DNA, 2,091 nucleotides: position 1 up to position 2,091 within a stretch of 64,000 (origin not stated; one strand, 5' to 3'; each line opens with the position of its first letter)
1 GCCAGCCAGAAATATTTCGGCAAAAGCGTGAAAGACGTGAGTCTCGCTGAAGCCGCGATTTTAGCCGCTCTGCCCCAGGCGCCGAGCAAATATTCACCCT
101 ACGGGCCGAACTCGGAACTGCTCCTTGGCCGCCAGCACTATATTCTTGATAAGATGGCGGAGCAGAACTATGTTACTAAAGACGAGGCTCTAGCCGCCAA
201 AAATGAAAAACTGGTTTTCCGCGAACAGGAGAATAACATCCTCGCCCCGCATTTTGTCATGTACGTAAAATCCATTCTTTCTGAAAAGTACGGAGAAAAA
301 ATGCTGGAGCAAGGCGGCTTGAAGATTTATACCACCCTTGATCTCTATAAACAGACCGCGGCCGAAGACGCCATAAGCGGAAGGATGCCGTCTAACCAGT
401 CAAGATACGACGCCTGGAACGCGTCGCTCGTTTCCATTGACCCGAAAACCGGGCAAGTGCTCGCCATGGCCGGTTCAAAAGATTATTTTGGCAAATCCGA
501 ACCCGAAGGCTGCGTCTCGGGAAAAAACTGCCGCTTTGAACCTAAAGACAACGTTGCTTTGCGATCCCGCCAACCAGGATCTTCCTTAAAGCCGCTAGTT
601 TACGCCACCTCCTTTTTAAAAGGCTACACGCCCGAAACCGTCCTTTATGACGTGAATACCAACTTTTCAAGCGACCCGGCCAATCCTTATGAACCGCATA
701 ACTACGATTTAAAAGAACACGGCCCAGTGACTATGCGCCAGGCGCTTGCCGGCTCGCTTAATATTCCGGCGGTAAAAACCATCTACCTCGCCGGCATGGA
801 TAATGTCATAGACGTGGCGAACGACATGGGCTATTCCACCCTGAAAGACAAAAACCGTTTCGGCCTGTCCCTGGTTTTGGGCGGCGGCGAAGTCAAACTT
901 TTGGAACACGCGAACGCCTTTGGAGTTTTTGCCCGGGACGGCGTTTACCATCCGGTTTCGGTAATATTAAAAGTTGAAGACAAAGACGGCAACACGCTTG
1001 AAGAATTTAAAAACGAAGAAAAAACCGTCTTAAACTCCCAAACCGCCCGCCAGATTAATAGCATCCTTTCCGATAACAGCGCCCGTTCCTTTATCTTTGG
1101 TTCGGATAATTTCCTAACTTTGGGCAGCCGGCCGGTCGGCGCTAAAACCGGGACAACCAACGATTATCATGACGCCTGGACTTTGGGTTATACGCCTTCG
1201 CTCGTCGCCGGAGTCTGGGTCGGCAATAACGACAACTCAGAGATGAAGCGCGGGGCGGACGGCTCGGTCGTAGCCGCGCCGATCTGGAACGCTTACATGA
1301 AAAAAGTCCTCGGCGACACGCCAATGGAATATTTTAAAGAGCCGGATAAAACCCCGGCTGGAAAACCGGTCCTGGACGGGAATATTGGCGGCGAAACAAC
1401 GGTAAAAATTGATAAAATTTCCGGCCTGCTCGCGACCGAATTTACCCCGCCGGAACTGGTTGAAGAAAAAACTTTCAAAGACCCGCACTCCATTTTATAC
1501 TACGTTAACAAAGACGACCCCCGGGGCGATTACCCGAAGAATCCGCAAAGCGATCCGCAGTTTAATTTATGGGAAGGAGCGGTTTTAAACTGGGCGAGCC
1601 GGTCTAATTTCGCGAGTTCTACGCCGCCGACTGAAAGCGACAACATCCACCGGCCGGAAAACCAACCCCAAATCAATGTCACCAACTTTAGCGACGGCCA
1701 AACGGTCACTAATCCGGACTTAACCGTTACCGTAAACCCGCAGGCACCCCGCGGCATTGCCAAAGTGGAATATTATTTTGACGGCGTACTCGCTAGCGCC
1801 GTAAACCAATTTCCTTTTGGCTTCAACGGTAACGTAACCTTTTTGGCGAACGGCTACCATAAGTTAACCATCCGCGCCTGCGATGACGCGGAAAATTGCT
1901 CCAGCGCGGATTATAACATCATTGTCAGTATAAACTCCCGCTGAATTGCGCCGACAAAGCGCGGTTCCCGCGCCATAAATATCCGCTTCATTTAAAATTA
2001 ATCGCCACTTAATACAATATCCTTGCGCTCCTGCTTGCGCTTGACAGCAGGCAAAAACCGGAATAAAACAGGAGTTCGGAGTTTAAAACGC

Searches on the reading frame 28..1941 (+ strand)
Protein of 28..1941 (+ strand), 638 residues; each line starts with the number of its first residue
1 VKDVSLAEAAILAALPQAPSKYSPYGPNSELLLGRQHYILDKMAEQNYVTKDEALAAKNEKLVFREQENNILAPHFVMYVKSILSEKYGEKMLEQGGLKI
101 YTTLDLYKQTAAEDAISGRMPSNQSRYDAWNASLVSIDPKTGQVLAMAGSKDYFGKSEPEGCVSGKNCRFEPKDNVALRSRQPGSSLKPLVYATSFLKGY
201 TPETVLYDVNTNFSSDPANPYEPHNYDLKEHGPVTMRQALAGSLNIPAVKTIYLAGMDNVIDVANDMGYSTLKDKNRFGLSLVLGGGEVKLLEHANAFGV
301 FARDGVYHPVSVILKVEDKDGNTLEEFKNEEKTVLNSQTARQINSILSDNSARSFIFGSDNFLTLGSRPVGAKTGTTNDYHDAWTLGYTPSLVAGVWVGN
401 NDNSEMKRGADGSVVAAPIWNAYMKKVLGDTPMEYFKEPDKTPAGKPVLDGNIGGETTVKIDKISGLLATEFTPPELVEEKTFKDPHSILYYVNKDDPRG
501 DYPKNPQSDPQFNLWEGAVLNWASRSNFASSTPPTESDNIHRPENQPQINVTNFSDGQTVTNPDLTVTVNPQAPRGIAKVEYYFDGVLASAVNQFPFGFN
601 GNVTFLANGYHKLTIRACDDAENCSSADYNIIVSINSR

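Call 60: search_protein_families(library=pfam, proteins=[window:28-1941:+], max_evalue=0.00001)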
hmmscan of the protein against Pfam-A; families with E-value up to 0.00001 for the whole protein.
window:28-1941:+ (638 aa): 2 families
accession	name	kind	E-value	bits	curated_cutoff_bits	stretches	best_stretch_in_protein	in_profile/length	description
PF00905.27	Transpeptidase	-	7.4e-23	81.6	22.1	1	133-425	2-299/299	Penicillin binding protein transpeptidase domain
PF17957.7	Big_7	-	2.2e-09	38.3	24.1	1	547-615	1-70/70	Bacterial Ig domain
